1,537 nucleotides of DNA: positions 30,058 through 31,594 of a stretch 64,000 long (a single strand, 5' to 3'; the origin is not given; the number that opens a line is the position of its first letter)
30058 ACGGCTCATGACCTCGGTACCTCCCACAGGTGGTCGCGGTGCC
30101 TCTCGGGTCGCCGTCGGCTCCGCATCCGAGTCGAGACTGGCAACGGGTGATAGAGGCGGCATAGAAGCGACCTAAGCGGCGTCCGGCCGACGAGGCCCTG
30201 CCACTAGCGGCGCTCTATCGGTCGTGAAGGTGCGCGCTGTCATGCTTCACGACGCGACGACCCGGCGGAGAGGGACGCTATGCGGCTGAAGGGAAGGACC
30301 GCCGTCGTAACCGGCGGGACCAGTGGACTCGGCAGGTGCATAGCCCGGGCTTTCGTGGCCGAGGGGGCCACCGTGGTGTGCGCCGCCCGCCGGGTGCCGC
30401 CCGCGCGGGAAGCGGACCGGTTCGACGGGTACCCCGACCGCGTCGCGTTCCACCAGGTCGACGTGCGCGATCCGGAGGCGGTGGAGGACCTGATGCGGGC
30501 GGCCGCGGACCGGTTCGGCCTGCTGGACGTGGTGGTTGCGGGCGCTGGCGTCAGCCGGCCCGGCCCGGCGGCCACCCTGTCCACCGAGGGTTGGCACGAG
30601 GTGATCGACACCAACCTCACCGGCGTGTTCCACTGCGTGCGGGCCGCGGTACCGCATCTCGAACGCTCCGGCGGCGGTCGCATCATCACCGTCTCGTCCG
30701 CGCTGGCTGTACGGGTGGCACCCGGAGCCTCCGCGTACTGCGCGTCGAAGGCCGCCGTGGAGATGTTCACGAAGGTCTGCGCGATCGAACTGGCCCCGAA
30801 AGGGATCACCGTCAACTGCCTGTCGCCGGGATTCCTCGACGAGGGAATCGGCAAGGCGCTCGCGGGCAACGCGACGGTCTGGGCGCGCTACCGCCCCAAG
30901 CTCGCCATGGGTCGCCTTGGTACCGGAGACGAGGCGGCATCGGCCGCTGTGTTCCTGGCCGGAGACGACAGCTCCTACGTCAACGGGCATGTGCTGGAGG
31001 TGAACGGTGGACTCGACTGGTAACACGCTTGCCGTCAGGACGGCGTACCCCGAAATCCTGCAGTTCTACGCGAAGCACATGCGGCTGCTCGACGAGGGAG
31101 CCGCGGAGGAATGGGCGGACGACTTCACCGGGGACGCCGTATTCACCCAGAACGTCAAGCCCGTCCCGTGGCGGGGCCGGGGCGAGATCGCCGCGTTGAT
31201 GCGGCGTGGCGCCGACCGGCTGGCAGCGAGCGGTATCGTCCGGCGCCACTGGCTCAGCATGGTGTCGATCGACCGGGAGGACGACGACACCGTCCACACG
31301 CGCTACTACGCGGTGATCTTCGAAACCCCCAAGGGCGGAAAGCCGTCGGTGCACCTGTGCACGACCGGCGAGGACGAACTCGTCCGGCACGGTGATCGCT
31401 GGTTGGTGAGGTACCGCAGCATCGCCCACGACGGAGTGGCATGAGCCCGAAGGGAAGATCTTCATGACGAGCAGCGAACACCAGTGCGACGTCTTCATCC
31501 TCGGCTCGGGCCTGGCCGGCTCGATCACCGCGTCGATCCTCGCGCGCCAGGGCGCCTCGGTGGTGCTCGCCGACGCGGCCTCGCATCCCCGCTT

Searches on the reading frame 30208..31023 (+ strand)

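Call 11: search_protein_families(library=pfam, proteins=[window:30208-31023:+], max_evalue=0.001)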
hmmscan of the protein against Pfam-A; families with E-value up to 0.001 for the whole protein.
window:30208-31023:+ (271 aa): 7 families
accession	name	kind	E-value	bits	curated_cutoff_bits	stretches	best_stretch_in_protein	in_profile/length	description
PF13561.12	adh_short_C2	-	1.6e-60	205.1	27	1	39-269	6-235/236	Enoyl-(Acyl carrier protein) reductase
PF00106.31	adh_short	-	8.9e-54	182.4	26.6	1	31-213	2-185/195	short chain dehydrogenase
PF08659.16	KR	-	5.5e-15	56.2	22.6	1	31-188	2-160/180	KR domain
PF01370.27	Epimerase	-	7.2e-07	29.3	20.9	1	33-164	2-115/240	NAD dependent epimerase/dehydratase family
PF13460.12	NAD_binding_10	-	0.00012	22.5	27.2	1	36-175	1-109/184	NAD(P)H-binding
PF23441.1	SDR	-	0.00023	21.1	27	0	26-268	4-254/258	SDR-like rossmann domain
PF08643.16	DUF1776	-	0.00092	19.1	25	0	114-211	101-200/294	Fungal family of unknown function (DUF1776)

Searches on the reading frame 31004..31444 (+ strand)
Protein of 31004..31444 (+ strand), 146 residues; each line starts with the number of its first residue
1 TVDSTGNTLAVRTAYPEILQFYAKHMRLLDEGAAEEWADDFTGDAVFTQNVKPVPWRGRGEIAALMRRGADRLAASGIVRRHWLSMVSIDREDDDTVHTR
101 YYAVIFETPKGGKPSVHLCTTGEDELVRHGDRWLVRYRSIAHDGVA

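Call 11: search_protein_families(library=pfam, proteins=[window:31004-31444:+], max_evalue=0.001)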
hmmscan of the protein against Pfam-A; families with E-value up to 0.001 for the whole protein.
window:31004-31444:+ (146 aa): 2 families
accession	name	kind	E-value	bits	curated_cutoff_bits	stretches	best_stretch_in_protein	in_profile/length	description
PF13577.12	SnoaL_4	-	6.7e-20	71.8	24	1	14-138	5-125/126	SnoaL-like domain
PF12680.13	SnoaL_2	-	0.00052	21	27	1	24-113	3-82/102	SnoaL-like domain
